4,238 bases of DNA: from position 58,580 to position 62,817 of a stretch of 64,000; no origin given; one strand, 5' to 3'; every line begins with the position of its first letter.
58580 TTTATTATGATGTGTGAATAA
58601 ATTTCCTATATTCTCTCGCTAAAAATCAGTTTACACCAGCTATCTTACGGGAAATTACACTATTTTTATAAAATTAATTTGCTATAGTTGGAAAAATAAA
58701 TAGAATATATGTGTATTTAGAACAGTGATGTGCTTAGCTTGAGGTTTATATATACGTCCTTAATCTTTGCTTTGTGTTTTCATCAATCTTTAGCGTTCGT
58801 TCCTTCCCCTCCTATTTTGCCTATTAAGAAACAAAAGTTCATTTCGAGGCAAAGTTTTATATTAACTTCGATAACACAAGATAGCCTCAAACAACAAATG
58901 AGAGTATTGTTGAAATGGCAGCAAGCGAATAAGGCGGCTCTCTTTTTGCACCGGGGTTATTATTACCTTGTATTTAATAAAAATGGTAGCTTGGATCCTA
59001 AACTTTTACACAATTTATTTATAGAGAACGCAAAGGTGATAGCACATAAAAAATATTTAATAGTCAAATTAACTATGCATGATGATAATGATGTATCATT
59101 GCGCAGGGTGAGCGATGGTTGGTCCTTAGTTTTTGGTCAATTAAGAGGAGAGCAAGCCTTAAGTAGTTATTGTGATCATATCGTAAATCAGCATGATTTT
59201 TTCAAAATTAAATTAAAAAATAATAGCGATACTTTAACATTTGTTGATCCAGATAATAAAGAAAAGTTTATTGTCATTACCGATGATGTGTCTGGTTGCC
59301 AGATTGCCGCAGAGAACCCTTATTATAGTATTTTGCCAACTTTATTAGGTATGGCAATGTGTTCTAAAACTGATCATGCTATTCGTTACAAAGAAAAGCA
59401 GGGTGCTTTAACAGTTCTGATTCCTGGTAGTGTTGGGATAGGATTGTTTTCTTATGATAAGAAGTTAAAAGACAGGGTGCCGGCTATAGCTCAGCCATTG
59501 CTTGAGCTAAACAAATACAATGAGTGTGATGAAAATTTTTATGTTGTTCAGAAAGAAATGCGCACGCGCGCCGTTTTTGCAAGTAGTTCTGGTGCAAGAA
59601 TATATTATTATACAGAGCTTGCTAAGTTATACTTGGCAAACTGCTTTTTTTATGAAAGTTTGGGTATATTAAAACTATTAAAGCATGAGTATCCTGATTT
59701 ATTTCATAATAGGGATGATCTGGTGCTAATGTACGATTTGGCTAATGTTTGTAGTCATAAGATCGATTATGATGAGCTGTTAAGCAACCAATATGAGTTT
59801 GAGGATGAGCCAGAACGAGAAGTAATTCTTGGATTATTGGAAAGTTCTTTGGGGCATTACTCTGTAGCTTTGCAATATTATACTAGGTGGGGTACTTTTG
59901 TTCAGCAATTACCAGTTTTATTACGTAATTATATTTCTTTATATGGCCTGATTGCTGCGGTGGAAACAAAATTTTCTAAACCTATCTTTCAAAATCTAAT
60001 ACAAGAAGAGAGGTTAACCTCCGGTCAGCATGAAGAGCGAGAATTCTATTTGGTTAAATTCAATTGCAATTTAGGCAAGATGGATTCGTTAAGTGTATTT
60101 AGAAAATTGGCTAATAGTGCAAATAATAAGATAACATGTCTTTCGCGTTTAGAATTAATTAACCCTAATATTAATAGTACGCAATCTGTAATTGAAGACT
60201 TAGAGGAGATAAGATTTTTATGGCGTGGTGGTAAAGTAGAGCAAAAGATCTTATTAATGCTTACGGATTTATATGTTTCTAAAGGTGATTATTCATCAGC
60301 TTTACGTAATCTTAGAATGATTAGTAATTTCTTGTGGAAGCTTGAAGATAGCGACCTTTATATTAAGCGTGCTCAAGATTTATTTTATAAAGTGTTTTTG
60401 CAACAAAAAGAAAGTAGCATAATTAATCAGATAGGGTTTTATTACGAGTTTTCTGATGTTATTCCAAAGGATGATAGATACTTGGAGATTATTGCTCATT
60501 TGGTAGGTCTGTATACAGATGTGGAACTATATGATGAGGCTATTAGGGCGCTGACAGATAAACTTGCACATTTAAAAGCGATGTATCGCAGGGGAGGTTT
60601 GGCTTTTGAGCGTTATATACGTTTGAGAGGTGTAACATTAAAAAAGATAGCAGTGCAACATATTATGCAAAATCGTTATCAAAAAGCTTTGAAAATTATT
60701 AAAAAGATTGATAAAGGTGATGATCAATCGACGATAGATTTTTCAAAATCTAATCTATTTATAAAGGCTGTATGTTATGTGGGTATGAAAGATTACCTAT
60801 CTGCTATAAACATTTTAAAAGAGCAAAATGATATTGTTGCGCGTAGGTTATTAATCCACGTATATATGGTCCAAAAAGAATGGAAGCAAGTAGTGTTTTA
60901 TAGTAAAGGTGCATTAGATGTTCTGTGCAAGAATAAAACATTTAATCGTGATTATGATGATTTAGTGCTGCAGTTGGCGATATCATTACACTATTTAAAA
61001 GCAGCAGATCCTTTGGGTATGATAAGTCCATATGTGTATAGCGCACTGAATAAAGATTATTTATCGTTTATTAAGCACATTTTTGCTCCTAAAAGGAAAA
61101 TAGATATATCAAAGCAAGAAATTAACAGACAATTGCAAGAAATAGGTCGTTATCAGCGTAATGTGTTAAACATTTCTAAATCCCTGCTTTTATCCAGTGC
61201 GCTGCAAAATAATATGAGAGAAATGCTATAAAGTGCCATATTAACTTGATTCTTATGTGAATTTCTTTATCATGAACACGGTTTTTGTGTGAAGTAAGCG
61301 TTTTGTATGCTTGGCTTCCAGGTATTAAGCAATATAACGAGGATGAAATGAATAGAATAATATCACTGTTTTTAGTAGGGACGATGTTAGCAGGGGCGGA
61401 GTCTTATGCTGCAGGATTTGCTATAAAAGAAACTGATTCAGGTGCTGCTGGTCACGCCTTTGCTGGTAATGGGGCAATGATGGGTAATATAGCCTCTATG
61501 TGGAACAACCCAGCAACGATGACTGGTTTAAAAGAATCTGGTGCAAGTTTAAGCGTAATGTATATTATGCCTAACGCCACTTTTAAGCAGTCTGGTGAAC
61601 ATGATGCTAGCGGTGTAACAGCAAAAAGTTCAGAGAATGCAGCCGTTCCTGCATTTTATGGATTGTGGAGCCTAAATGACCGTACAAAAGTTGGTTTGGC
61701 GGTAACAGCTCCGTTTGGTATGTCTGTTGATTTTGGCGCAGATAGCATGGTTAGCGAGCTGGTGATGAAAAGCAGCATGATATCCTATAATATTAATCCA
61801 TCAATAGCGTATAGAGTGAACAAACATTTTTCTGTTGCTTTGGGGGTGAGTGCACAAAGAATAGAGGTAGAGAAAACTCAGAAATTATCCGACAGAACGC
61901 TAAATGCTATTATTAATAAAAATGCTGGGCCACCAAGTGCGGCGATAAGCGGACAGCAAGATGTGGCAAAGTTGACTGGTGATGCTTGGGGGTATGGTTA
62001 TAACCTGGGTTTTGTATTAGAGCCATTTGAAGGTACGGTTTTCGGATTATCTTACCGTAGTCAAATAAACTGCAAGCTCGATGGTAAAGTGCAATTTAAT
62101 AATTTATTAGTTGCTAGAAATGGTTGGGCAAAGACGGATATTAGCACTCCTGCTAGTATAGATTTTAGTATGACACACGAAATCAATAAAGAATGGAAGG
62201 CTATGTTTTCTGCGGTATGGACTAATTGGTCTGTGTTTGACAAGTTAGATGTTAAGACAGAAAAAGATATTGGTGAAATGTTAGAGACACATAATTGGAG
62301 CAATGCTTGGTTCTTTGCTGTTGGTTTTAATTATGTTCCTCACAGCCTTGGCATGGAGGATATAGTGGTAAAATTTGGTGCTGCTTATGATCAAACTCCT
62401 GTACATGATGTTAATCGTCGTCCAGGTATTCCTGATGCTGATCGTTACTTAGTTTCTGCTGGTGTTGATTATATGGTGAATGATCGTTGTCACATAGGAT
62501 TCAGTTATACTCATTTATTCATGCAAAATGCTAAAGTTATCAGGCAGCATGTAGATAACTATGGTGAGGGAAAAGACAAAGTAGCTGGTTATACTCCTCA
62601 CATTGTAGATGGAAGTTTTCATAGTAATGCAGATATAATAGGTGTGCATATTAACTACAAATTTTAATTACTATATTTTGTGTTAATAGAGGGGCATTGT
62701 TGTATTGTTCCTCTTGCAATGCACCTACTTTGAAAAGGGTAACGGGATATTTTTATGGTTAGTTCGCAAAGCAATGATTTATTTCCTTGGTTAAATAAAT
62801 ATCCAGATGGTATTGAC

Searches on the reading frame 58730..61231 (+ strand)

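Call 73: search_protein_families(library=pfam, proteins=[window:58730-61231:+], max_evalue=0.001)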
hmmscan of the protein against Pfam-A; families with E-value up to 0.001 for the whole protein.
window:58730-61231:+ (833 aa): 2 families
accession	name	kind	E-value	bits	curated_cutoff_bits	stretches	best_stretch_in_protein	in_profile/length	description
PF12895.13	ANAPC3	-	6e-07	30.1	27.2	1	646-720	1-74/82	Anaphase-promoting complex, cyclosome, subunit 3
PF25058.1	ARM_TT21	-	0.00074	19.9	27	0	466-533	55-122/155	Tetratricopeptide repeat protein 21 ARM repeat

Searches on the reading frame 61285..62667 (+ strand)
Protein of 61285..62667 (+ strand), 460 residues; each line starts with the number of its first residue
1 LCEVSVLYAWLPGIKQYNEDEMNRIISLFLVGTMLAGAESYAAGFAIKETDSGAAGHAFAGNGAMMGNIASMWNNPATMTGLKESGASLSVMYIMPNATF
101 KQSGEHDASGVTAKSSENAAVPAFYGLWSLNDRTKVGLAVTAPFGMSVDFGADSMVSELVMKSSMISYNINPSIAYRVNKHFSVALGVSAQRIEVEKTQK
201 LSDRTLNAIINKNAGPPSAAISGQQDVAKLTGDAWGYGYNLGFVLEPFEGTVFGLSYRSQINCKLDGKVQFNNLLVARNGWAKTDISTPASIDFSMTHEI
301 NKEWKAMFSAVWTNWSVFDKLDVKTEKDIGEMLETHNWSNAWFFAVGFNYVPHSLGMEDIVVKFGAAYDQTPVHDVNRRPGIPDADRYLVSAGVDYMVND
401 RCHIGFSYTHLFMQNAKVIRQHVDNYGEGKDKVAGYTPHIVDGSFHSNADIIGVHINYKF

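Call 73: search_protein_families(library=pfam, proteins=[window:61285-62667:+], max_evalue=0.001)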
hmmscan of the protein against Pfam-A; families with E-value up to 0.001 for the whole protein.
window:61285-62667:+ (460 aa): 2 families
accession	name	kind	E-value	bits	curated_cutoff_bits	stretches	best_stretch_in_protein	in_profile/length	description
PF03349.22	Toluene_X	-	1.7e-86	290.8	29.7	1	39-460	7-421/421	Outer membrane protein transport protein (OMPP1/FadL/TodX)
PF10677.15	DUF2490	-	0.00032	20.9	29.8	0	384-415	33-60/186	Protein of unknown function (DUF2490)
